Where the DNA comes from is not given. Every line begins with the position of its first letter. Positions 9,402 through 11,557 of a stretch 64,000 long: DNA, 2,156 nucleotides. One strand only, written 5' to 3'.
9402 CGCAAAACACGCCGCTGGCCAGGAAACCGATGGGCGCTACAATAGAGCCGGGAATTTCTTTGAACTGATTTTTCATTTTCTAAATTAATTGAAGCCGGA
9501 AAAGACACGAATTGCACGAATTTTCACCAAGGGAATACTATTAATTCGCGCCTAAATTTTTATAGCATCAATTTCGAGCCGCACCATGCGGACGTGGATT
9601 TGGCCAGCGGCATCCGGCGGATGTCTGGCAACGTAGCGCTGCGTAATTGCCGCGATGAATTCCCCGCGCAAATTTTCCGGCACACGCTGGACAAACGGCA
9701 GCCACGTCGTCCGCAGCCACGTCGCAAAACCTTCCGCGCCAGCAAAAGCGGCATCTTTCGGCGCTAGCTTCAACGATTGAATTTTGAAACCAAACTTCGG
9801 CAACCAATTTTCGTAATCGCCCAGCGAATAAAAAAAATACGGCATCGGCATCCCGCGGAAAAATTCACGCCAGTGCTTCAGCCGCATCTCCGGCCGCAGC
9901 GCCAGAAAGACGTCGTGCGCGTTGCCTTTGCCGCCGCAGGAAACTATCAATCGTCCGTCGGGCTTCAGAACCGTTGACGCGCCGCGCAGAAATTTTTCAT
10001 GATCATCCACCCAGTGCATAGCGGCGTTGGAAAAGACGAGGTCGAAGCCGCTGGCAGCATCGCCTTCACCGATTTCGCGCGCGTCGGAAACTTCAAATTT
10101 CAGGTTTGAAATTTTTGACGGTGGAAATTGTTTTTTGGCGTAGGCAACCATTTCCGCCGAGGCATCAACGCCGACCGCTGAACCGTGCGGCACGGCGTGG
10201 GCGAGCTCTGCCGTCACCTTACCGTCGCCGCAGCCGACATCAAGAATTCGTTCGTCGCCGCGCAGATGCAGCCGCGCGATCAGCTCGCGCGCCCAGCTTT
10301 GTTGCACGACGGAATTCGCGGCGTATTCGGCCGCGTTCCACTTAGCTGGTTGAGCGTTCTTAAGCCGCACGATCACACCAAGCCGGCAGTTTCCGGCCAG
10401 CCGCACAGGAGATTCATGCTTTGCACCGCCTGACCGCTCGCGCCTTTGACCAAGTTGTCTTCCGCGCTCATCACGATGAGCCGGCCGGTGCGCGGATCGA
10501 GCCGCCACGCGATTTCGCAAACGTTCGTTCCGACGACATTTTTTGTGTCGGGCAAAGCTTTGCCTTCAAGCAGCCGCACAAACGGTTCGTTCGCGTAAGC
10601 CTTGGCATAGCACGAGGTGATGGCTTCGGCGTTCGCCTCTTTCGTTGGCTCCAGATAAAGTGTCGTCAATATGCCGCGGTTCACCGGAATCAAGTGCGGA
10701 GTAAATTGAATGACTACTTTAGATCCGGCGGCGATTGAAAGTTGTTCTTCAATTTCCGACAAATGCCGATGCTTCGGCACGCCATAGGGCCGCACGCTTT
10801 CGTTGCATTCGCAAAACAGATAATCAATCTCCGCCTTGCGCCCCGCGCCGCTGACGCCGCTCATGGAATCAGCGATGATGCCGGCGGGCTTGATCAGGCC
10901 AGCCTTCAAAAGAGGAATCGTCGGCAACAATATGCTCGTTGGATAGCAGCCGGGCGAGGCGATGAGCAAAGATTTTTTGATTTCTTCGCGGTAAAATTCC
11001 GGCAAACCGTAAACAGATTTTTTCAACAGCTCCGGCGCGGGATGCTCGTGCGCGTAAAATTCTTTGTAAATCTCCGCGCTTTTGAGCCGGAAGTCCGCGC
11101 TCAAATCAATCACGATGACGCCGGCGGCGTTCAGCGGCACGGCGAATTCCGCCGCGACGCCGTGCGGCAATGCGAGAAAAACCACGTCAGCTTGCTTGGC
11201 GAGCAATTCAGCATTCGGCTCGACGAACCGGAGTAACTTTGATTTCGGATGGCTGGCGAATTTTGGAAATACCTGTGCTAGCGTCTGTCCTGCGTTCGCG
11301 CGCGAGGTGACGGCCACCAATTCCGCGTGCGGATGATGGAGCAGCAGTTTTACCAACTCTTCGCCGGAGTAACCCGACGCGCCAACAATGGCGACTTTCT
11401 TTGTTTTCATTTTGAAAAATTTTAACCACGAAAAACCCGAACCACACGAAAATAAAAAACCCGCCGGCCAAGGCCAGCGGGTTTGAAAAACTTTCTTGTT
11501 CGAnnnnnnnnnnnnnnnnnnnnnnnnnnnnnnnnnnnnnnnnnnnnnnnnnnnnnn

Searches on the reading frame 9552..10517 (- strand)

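Call 68: search_protein_families(library=pfam, max_evalue=0.001, proteins=[window:9552-10517:-])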
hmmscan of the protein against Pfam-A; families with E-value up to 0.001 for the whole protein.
window:9552-10517:- (321 aa): 15 families
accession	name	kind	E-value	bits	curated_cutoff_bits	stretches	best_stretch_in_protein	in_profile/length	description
PF13847.12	Methyltransf_31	-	3.4e-23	82.4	27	1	87-193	3-110/145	Methyltransferase domain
PF08241.18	Methyltransf_11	-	1.2e-21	77.5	21.2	1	92-192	1-95/95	Methyltransferase domain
PF13649.12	Methyltransf_25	-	1.7e-21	77.1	27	1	91-188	1-97/97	Methyltransferase domain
PF13489.12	Methyltransf_23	-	2.9e-18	66.6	27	1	77-248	10-163/164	Methyltransferase domain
PF08242.18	Methyltransf_12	-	4.8e-18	66.1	30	1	92-190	1-98/98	Methyltransferase domain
PF05175.20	MTS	-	1.7e-11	44.5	23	1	79-192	23-138/170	Methyltransferase small domain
PF01209.24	Ubie_methyltran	-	5.4e-11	42.7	20.1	1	73-192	33-151/233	ubiE/COQ5 methyltransferase family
PF01135.25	PCMT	-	3.5e-09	37.2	20.3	1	81-195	67-174/210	Protein-L-isoaspartate(D-aspartate) O-methyltransferase (PCMT)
PF02390.23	Methyltransf_4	-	3.2e-07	30.4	24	1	91-147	5-61/173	Putative methyltransferase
PF02353.26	CMAS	-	3.4e-06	27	27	1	72-194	47-166/273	Mycolic acid cyclopropane synthetase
PF24675.1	NpmA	-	4.4e-06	26.6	60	1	80-130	16-67/214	16S rRNA (adenine(1408)-N(1))-methyltransferase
PF00891.24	Methyltransf_2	-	3e-05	23.9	22.3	1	73-192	48-164/210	O-methyltransferase domain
PF05219.18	DREV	-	0.00019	21.1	26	1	88-193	95-187/265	DREV methyltransferase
PF06325.19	PrmA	-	0.00025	21.1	22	1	85-193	159-259/296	Ribosomal protein L11 methyltransferase (PrmA)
PF08003.17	Methyltransf_9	-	0.00068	19.1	23.8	1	87-245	115-261/315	Protein of unknown function (DUF1698)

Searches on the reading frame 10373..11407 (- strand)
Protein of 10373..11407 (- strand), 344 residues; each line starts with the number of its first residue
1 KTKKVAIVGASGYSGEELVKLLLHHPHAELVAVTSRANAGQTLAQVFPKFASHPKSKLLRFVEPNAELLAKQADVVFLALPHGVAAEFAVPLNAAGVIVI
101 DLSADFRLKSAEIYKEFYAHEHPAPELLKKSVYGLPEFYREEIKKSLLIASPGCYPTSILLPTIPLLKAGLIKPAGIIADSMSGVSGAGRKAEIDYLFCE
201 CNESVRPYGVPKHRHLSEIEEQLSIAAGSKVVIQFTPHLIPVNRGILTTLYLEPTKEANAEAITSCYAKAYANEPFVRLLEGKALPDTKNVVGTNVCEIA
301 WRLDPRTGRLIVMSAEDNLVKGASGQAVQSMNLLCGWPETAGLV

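Call 68: search_protein_families(library=pfam, max_evalue=0.001, proteins=[window:10373-11407:-])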
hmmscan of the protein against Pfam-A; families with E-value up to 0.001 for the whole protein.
window:10373-11407:- (344 aa): 6 families
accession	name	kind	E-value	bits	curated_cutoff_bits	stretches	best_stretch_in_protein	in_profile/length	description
PF22698.1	Semialdhyde_dhC_1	-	1.4e-61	207.6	27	1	154-318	1-165/165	Semialdehyde dehydrogenase, dimerisation domain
PF01118.30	Semialdhyde_dh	-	1.6e-33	116.1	26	1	4-145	1-120/121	Semialdehyde dehydrogenase, NAD binding domain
PF02774.23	Semialdhyde_dhC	-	2.3e-26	93.5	26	1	165-321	3-184/184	Semialdehyde dehydrogenase, dimerisation domain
PF03807.23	F420_oxidored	-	9.2e-05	23.4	21.6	1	4-104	1-93/94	NADP oxidoreductase coenzyme F420-dependent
PF01113.26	DapB_N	-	0.0001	22.8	25.6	1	4-44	2-45/124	Dihydrodipicolinate reductase, N-terminus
PF01408.29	GFO_IDH_MocA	-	0.00071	20.7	24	0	4-100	2-90/120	Oxidoreductase family, NAD-binding Rossmann fold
